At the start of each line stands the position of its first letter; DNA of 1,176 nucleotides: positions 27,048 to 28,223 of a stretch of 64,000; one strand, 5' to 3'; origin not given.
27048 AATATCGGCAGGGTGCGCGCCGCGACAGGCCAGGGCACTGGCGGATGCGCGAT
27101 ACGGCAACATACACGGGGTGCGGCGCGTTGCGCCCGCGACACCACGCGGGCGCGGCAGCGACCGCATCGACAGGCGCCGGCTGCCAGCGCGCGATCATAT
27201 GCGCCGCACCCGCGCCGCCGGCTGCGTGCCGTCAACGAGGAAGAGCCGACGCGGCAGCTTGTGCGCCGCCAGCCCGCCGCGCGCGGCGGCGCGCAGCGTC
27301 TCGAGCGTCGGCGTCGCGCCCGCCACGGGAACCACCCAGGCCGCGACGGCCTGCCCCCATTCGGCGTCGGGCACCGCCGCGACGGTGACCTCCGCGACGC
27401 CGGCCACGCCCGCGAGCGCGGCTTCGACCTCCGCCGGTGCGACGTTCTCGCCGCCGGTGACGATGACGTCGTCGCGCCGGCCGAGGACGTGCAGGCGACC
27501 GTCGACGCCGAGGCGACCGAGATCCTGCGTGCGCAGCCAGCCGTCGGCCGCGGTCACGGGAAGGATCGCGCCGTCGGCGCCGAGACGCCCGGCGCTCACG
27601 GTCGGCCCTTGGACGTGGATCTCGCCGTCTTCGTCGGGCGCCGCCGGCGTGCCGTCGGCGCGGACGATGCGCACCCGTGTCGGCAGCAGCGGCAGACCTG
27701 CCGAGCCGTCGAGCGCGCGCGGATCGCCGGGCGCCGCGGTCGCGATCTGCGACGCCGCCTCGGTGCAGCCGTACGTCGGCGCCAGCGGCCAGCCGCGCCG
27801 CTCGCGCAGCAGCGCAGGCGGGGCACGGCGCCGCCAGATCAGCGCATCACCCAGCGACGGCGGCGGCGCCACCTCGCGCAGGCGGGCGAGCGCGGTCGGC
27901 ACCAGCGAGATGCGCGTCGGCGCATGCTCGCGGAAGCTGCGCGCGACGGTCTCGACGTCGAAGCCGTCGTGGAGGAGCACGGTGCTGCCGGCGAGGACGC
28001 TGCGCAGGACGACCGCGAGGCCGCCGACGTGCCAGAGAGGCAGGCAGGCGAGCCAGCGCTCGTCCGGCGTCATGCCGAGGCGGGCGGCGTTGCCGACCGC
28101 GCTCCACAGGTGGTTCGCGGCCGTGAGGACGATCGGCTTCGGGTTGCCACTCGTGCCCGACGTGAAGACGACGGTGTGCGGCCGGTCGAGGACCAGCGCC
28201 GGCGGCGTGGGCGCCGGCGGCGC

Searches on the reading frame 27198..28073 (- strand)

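Call 7: search_protein_families(library=ncbifam, proteins=[window:27198-28073:-], max_evalue=0.00001)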
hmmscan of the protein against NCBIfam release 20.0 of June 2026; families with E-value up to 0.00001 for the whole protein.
window:27198-28073:- (292 aa): 89 families (the best 25 are shown)
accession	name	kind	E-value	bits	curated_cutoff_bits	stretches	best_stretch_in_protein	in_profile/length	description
NF002966.0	PRK03640.1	equivalog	1.4e-61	208.5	556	1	2-283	180-463/483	o-succinylbenzoate--CoA ligase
TIGR01923.1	menE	equivalog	5e-59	200.3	330.15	1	2-284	152-430/442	o-succinylbenzoate--CoA ligase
NF004837.0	PRK06187.1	subfamily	1.5e-48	165.3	476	1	2-281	211-503/531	long-chain-fatty-acid--CoA ligase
NF004511.1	PRK05852.1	equivalog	2.9e-45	154.9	650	1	3-281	195-485/505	FadD7 family fatty acid--CoA ligase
NF052580.1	Str24CoAsynCasG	equivalog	7.5e-41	140.1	750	1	97-280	347-529/548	steroid-24-oyl-CoA synthetase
NF004114.0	PRK05605.1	equivalog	6.6e-40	137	766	1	4-282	264-551/575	long-chain-fatty-acid--CoA ligase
NF005702.0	PRK07514.1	subfamily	8.5e-40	136.5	558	1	2-281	196-481/506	malonyl-CoA synthase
NF005660.0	PRK07445.1-2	equivalog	4.5e-38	131.1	525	1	8-281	114-371/397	O-succinylbenzoic acid--CoA ligase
NF005662.0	PRK07445.1-4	equivalog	6.3e-37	127.2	640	1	10-280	169-441/467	O-succinylbenzoic acid--CoA ligase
NF006182.0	PRK08316.1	subfamily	1.5e-36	126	663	1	100-281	318-498/523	fatty acyl-CoA synthetase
NF004797.0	PRK06145.1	equivalog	3.2e-36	124.7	850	1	2-282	188-477/499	acyl-CoA synthetase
NF005307.0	PRK06839.1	equivalog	4.5e-36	124.5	748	1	3-281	189-474/496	o-succinylbenzoate--CoA ligase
NF006572.0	PRK09088.1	equivalog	2e-35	122.4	696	1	8-282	185-469/491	acyl-CoA synthetase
NF005714.0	PRK07529.1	subfamily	3e-35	121.7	632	1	3-266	258-541/640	acyl-CoA synthetase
NF005877.1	PRK07824.1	equivalog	4.9e-35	121.3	345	2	148-281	213-343/362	o-succinylbenzoate--CoA ligase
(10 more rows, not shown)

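Call 8: search_protein_families(library=pfam, proteins=[window:27198-28073:-], max_evalue=0.00001)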
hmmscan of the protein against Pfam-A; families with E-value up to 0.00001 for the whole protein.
window:27198-28073:- (292 aa): 2 families
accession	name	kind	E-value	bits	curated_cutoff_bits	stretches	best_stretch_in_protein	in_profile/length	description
PF00501.34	AMP-binding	-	1.1e-23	84.1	29.9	1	2-162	203-382/384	AMP-binding enzyme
PF13193.12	AMP-binding_C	-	5.4e-13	50.1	24.5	1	215-282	1-68/76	AMP-binding enzyme C-terminal domain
